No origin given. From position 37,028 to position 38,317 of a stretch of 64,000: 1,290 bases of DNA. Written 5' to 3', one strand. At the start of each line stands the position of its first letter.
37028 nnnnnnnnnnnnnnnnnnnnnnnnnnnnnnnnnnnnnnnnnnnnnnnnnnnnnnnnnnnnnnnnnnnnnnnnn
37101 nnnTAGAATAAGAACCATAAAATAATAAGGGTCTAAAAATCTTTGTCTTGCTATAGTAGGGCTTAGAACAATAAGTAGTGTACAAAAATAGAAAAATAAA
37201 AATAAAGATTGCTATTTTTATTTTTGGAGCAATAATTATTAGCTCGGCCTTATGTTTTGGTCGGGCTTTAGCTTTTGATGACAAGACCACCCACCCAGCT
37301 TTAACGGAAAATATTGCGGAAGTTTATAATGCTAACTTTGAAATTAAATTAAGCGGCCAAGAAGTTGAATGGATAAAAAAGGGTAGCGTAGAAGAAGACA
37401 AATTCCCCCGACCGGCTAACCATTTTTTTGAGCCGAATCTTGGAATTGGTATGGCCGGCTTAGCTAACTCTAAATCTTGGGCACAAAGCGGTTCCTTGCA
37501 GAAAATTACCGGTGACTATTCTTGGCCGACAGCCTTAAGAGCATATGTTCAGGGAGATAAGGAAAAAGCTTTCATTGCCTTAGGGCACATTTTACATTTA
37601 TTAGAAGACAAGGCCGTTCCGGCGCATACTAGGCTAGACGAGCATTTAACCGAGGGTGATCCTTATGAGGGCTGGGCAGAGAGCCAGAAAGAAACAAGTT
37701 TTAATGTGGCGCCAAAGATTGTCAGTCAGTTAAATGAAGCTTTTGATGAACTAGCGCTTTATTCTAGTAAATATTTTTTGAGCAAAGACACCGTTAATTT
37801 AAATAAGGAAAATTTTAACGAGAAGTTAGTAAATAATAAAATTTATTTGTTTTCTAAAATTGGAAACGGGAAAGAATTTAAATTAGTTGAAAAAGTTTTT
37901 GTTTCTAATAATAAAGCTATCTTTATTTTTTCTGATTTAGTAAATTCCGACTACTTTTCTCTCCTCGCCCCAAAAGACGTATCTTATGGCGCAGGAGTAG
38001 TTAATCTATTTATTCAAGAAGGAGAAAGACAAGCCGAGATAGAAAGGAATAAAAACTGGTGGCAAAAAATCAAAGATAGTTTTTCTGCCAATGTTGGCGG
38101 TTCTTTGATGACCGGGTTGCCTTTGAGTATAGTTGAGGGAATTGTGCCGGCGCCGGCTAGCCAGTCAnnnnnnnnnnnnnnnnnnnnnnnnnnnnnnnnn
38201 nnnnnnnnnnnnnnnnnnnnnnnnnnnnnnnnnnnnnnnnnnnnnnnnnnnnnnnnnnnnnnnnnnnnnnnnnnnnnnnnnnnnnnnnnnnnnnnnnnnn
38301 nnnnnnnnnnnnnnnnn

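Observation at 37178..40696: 1172-aa secreted protein fusing a phospholipase C-like zinc domain, a lamin-tail domain and a PQQ beta-propeller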

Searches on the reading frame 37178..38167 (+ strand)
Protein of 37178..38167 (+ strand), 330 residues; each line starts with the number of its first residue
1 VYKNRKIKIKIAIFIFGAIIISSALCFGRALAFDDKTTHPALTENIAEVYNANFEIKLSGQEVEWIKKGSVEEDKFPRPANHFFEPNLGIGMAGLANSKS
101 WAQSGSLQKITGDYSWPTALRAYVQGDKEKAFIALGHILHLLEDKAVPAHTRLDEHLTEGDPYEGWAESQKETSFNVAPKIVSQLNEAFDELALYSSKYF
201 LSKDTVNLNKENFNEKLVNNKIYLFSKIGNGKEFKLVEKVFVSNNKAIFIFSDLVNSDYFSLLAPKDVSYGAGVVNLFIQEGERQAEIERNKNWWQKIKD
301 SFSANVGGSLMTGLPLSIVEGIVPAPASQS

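Call 5: search_protein_families(library=pfam, proteins=[window:37178-38167:+], max_evalue=10)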
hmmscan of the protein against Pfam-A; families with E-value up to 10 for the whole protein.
window:37178-38167:+ (330 aa): 1 family
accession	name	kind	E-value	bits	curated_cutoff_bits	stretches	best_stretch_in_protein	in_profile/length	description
PF01491.21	Frataxin_Cyay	-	0.12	13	21.3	1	195-246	35-87/107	Frataxin-like domain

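Call 6: search_solved_structures(query=window:37178-38167:+, max_evalue=10, show_alignments=3)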
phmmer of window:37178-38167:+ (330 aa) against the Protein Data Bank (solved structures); distinct sequences matched with E-value up to 10: 2.
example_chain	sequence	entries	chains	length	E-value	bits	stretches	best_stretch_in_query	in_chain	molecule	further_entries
3n27_A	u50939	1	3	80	0.046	16.1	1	238-299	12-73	Fusion glycoprotein F0, linker, Fusion glycoprotein F0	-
2ysk_A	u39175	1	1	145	1.8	10.9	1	114-171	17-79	Hypothetical protein TTHA1432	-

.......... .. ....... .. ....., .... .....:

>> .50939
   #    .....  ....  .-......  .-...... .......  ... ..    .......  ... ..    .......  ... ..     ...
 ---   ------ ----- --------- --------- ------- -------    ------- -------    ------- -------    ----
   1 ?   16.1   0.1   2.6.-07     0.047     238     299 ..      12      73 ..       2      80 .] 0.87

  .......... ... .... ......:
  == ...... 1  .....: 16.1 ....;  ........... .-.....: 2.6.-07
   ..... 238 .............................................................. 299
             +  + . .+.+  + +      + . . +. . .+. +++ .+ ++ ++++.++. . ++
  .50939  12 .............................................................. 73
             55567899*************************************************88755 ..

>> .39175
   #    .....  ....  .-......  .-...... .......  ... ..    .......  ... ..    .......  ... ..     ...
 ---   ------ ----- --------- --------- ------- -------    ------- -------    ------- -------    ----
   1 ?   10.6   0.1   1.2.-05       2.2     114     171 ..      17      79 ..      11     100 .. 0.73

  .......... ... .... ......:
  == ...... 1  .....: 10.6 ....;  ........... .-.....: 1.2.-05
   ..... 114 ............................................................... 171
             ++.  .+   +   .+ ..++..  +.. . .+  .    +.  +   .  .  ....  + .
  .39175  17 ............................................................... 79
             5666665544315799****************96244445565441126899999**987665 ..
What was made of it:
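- Checked: The N-domain itself gives no Pfam hit even at E<=10, and no meaningful PDB sequence hit (calls 5, 6).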

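Call 7: find_homologous_proteins(query=window:37178-38107:+, max_evalue=0.001)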
Query window:37178-38107:+ (310 aa): 13 proteins with E <= 0.001 among 1531 candidates.
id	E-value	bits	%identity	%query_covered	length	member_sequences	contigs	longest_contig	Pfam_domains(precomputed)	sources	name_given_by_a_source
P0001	5.2e-68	248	49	80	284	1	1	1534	PF00882.25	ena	-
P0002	1.5e-66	243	40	93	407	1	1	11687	-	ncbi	ncbi:MAG: hypothetical protein ABIJ28_04120 [Patescibacteria group bacterium]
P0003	3.6e-60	222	41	90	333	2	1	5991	PF00882.25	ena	-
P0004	1.2e-59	220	42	88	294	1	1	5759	PF00882.25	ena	-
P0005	4.4e-57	212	43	81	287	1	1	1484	PF00882.25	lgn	-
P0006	5.7e-54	202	40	92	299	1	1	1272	-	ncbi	-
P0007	1.1e-49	187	55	55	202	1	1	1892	-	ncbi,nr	ncbi:MAG: hypothetical protein NTY61_01790, partial [Candidatus Parcubacteria bacterium]|nr:hypothet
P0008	1.6e-49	187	38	97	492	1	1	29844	-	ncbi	ncbi:MAG: hypothetical protein V1667_01395, partial [bacterium]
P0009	3.5e-49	186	49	58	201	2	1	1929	-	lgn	-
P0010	5.3e-40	156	34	96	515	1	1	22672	-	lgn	-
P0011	3.8e-37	146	32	90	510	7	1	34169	-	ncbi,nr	ncbi:MAG TPA: hypothetical protein PLB74_01205, partial [Candidatus Paceibacterota bacterium]|nr:hyp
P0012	1.1e-36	145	38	67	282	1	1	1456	-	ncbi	ncbi:MAG: hypothetical protein AAB958_02000, partial [Patescibacteria group bacterium]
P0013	2.9e-27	114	40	53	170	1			-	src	-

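Call 9: search_protein_families(library=pfam, alignment_id=A1, max_evalue=1)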
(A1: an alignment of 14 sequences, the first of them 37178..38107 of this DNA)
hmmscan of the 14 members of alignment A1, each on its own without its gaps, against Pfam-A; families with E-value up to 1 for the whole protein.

A. member 1, window:37178-38107:+ (310 aa): 1 family
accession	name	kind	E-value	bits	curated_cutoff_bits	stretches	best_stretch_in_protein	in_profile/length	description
PF01491.21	Frataxin_Cyay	-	0.098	13.2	21.3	1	195-246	35-87/107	Frataxin-like domain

B. families by the number of members that match (of 14 scanned): 13 families
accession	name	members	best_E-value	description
PF00882.24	Zn_dep_PLPC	9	2.1e-06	Zinc dependent phospholipase C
PF16022.11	DUF4783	1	0.016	Domain of unknown function (DUF4783)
PF02265.22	S1-P1_nuclease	1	0.027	S1/P1 Nuclease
PF21355.3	TRAF-mep_MATH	1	0.048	TRAF/meprin, MATH domain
PF00858.29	ASC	1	0.079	Amiloride-sensitive sodium channel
PF16994.11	Glyco_trans_4_5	1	0.08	Glycosyl-transferase family 4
PF01491.21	Frataxin_Cyay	1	0.098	Frataxin-like domain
PF00036.39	EF-hand_1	1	0.1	EF hand domain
PF19189.6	Mtf2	1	0.13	Mtf2 family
PF01011.28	PQQ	1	0.15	Glucose/ethanol/alcohol dehydrogenase, beta-propeller domain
PF14006.11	YqzL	1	0.19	YqzL-like protein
PF11439.13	T3SchapCesA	1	0.29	Type III secretion system filament chaperone CesA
PF19395.4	DUF5970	1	0.33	Family of unknown function (DUF5970)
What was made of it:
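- On S1/P1 nuclease (PF02265): A PF02265 hit in 1/14 relatives at E 0.027 (call 9).
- One relative gives a weak PF02265 hit (E 0.027, call 9).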

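Call 10: search_solved_structures(query=A1, max_evalue=10, show_alignments=4)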
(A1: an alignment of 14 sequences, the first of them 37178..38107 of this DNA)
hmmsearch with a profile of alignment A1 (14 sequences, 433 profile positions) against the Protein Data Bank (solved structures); distinct sequences matched with E-value up to 10: 7.
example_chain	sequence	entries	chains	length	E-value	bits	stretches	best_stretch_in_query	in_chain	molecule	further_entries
1p5x_A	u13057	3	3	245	0.011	18.2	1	80-172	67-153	Phospholipase C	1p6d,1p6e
2ffz_A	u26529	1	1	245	0.011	18.2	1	80-172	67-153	Phospholipase C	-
1ah7_A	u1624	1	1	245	0.011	18.2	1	80-172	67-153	PHOSPHOLIPASE C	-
2huc_A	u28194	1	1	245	0.011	18.2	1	80-172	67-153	Phospholipase C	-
2fgn_A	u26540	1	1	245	0.011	18.2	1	80-172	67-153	Phospholipase C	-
8cqm_A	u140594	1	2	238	0.18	14.2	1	80-176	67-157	Phospholipase C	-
9dzz_B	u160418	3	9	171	0.7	12.2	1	272-406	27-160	Sec-independent protein translocase protein TatB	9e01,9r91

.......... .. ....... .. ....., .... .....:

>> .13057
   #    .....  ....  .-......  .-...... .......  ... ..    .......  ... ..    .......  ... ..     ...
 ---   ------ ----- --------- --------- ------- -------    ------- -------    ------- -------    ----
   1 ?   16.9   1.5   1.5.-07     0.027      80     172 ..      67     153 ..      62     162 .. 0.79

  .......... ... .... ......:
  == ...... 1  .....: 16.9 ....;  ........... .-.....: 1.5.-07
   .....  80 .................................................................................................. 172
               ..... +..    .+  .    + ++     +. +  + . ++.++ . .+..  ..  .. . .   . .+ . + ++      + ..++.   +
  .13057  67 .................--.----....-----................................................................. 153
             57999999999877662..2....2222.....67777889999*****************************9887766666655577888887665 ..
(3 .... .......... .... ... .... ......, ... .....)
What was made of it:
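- On Zinc-dependent phospholipase C (PF00882): The HMMER alignment puts G160 opposite His142 (call 10).
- The ninth ligand (PLC His142) aligns to Gly160 in the HMMER alignment (call 10). The HFYDP motif is PLC-like (call 10). The His142 position is Gly (call 10).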

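Call 20: predict_structure(alignment_id=A1)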
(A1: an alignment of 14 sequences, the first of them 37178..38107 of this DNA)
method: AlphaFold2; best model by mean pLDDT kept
length: 310 residues; sequences in the alignment: 14
mean_pLDDT: 84.7   pTM: 0.80
mean pLDDT of the five models: 84.7, 80.1, 75.8, 75.7, 74.2
residues with pLDDT >= 90: 126; 70-90: 147; 50-70: 25; < 50: 12
segments of 3 or more residues with pLDDT < 50: 28-34, 307-310
pLDDT, mean of each block of 10 residues (from residue 1): 73 87 56 55 91 97 95 76 90 88 88 92 97 96 90 75 81 88 96 91 75 84 86 86 85 87 93 98 94 81 54
secondary structure, 60 per line:
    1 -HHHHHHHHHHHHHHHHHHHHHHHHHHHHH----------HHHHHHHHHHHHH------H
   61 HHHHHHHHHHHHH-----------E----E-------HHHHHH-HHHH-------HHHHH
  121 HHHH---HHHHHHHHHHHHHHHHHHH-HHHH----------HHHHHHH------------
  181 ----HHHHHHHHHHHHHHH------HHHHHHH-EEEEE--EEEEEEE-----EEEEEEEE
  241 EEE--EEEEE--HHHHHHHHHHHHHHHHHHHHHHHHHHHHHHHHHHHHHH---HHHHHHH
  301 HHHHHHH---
elements in order: H2-30 H41-53 H60-73 H98-103 H105-108 H116-124 H128-146 H148-151 H162-168 H185-199 H206-212 E214-218 E221-227 E233-243 E246-250 H253-290 H294-307
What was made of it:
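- On Zinc-dependent phospholipase C (PF00882): Template-free AF2 model (pLDDT 84.7, call 20).
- The model is confident and template-free (call 20).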

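Call 25: search_protein_representatives(alignment_id=A1)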
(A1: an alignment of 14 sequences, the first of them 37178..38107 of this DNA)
Query: 14 sequences, 433 profile positions. Proteins with E-value up to 0.001 (for the whole library): 6982; up to 1e-10: 4289; up to 1e-30: 1061. The best 150 are listed.
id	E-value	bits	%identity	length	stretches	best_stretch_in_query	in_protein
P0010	8.3e-150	516.2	-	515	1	6-427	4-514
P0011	4.0e-148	510.6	-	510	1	9-430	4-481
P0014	4.7e-145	500.5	-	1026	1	7-351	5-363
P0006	2.6e-141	488.2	-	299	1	1-295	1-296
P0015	1.2e-139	482.7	-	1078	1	6-398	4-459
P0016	5.2e-128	444.4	-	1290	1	8-316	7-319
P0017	1.1e-124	433.4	-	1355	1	1-381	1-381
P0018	9.6e-124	430.3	-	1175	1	22-424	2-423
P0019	1.9e-123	429.3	-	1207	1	14-404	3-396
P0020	1.3e-122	426.6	-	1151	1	5-421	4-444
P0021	2.5e-122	425.6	-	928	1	13-411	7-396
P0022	3.0e-122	425.4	-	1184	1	7-414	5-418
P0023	3.2e-122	425.3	-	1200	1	5-421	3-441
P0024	1.3e-119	416.7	-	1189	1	14-310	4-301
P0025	1.3e-119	416.7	-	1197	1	16-421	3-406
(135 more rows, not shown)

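Call 33: find_encoding_contigs(protein=P0002, flank=6000, max_places=2)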
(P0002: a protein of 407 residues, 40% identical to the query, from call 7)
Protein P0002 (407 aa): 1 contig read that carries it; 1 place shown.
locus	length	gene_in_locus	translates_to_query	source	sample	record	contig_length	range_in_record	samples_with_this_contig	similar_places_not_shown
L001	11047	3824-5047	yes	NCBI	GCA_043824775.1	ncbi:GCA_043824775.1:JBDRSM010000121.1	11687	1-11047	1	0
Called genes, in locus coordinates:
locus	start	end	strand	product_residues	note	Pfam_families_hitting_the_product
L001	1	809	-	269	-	PF00535:Glycos_transf_2, PF10111:Glyco_tranf_2_2 (weak), PF13641:Glyco_tranf_2_3 (weak), PF12804:NTP_transf_3 (weak)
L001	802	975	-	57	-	PF03966:Trm112p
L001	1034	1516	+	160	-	-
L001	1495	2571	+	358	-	-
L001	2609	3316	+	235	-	PF01797:Y1_Tnp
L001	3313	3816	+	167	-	-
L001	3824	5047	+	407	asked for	-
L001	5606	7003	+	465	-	PF28492:Beta_helix_4 (weak)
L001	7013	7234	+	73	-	PF00037:Fer4 (faint), PF13237:Fer4_10 (weak), PF13459:Fer4_15, PF13370:Fer4_13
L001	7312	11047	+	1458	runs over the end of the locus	PF13715:CarbopepD_reg_2 (faint), PF13620:CarboxypepD_reg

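Call 34: find_encoding_contigs(protein=P0011, flank=6000, max_places=2)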
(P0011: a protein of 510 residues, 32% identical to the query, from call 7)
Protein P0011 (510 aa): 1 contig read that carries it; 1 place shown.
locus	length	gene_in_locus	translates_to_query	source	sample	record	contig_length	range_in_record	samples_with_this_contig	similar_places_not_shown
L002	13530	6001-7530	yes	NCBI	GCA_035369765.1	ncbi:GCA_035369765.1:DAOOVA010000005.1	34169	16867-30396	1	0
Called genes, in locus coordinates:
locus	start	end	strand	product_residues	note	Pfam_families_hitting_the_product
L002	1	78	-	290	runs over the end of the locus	PF01149:Fapy_DNA_glyco, PF05833:NFACT_N (weak), PF06831:H2TH, PF06827:zf-FPG_IleRS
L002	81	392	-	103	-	PF21840:DUF6899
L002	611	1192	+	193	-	-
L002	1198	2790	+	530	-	PF01676:Metalloenzyme, PF06415:iPGM_N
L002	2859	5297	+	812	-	PF00133:tRNA-synt_1, PF01406:tRNA-synt_1e (faint), PF09334:tRNA-synt_1g, PF13603:tRNA-synt_1_2, PF00133:tRNA-synt_1, PF09334:tRNA-synt_1g (weak), PF08264:Anticodon_1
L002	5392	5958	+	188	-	-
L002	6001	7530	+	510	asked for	-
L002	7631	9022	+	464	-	PF00932:LTD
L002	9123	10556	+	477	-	-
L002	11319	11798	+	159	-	PF01250:Ribosomal_S6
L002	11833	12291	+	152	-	PF00436:SSB, PF22657:SSB_1 (weak)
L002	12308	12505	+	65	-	PF01084:Ribosomal_S18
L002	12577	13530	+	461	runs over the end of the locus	PF00089:Trypsin, PF10459:Peptidase_S46 (faint), PF13365:Trypsin_2, PF13180:PDZ_2, PF00595:PDZ, PF17820:PDZ_6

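Call 36: find_encoding_contigs(protein=P0008, flank=6000, max_places=2)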
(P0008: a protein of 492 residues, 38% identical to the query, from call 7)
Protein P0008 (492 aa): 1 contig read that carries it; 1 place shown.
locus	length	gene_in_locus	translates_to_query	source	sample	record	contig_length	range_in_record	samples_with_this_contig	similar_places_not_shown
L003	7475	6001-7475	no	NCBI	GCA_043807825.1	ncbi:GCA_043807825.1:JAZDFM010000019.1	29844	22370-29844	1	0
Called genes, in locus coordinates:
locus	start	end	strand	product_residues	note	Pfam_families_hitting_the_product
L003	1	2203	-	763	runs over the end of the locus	-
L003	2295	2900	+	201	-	-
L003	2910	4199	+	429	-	PF01555:N6_N4_Mtase, PF00565:SNase (weak)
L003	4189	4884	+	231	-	PF09568:RE_MjaI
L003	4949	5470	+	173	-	-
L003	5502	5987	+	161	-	-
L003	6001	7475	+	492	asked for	?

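Call 37: find_encoding_contigs(protein=P0010, flank=6000, max_places=2)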
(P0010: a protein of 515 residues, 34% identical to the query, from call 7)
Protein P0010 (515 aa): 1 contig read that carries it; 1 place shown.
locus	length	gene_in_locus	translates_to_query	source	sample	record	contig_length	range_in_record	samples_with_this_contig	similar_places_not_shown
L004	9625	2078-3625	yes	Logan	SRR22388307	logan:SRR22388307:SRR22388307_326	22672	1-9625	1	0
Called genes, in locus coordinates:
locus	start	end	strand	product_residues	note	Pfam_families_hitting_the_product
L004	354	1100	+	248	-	-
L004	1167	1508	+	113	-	-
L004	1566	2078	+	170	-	-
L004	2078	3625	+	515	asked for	-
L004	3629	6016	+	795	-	PF00932:LTD, PF05048:NosD (weak), PF13229:Beta_helix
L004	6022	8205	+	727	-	PF04932:Wzy_C, PF07719:TPR_2 (faint), PF13181:TPR_8 (faint), PF13414:TPR_11 (faint), PF12569:NatA_aux_su (faint), PF23914:TPR_CcmH_CycH (faint), PF13371:TPR_9 (faint), PF14559:TPR_19 (weak), +4 more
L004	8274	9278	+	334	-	PF01370:Epimerase, PF04321:RmlD_sub_bind (weak), PF16363:GDP_Man_Dehyd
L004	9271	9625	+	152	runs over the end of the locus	PF00293:NUDIX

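Call 45: find_related_loci(query=A1, collection=genome_contigs, flank=8000)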
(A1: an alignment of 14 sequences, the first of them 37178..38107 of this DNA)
Query A1 (310 aa) in genome_contigs; peptide patterns used: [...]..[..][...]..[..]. (x = any residue, [..] = any of these).
150 stretches matched a pattern; 135 encode a relative of the query (tblastn E <= 1e-3); the best 80 are kept; 80 distinct loci.
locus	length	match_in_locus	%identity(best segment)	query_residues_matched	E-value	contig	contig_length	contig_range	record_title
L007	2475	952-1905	41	1-309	6e-70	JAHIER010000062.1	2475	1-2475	MAG: Patescibacteria group bacterium isolate KR11_0.1_MetaG.mb.31 KR11_0.1_MetaG.mb.31_k141_1134615, whole genome shotgu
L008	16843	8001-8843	41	4-283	4e-63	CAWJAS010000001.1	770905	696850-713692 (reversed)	MAG: Candidatus Magasanikbacteria bacterium isolate MFD04716.bin.1.126 genome assembly, contig: contig_41330, whole geno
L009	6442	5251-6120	40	8-287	2e-61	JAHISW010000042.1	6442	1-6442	MAG: Patescibacteria group bacterium isolate MM_PC_MetaG.mb.190 MM_PC_MetaG.mb.190_k141_788891, whole genome shotgun seq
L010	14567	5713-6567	44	13-292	2e-67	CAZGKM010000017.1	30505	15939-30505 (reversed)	MAG TPA_asm: uncultured Gammaproteobacteria bacterium isolate SRP319275_co4_39 genome assembly, contig: NODE_811_length_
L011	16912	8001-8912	38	7-303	2e-59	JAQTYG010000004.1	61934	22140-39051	MAG: Patescibacteria group bacterium isolate STC_31 NODE_996_length_61934_cov_17.249082_Sandtown_C, whole genome shotgun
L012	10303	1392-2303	38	13-287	4e-59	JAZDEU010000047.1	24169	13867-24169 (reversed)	MAG: bacterium isolate MEGAHIT-group-0.164 k141_17626583, whole genome shotgun sequence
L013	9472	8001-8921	38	5-304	8e-55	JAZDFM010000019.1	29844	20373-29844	MAG: bacterium isolate MEGAHIT-group-0.207 k141_2311730, whole genome shotgun sequence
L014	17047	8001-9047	37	9-302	3e-54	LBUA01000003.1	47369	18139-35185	MAG: Parcubacteria group bacterium GW2011_GWD2_38_12 US71_C0003, whole genome shotgun sequence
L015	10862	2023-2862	40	9-285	2e-54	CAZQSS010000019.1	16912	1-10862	MAG TPA_asm: uncultured Gammaproteobacteria bacterium isolate binchicken_co248_149 genome assembly, contig: NODE_3797_le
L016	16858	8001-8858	40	2-278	1e-53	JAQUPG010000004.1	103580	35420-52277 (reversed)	MAG: Patescibacteria group bacterium isolate STD1_219 NODE_399_length_103580_cov_6.482035_Sandtown_D1, whole genome shot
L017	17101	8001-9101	34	2-307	1e-52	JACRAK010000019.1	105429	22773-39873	MAG: Candidatus Azambacteria bacterium isolate NC_groundwater_1591_Pr3_B-0.1um_51_37 SR-2_scaffold_141_1901389, whole ge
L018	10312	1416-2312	40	6-300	2e-52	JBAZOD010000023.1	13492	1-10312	MAG: Patescibacteria group bacterium isolate SO_2017_LW4_86 scaffold_8836_c1_LW137-91_2017, whole genome shotgun sequenc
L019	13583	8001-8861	39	1-283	2e-52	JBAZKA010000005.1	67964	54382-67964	MAG: Patescibacteria group bacterium isolate SO_2017_LW4_132 scaffold_1121_c1_LW137-91_2017, whole genome shotgun sequen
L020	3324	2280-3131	39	2-290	2e-52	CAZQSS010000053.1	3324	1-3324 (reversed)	MAG TPA_asm: uncultured Gammaproteobacteria bacterium isolate binchicken_co248_149 genome assembly, contig: NODE_61910_l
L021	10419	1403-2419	36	4-304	7e-52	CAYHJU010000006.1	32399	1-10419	MAG TPA_asm: uncultured Candidatus Saccharibacteria bacterium isolate ERP119705_co13_682 genome assembly, contig: NODE_1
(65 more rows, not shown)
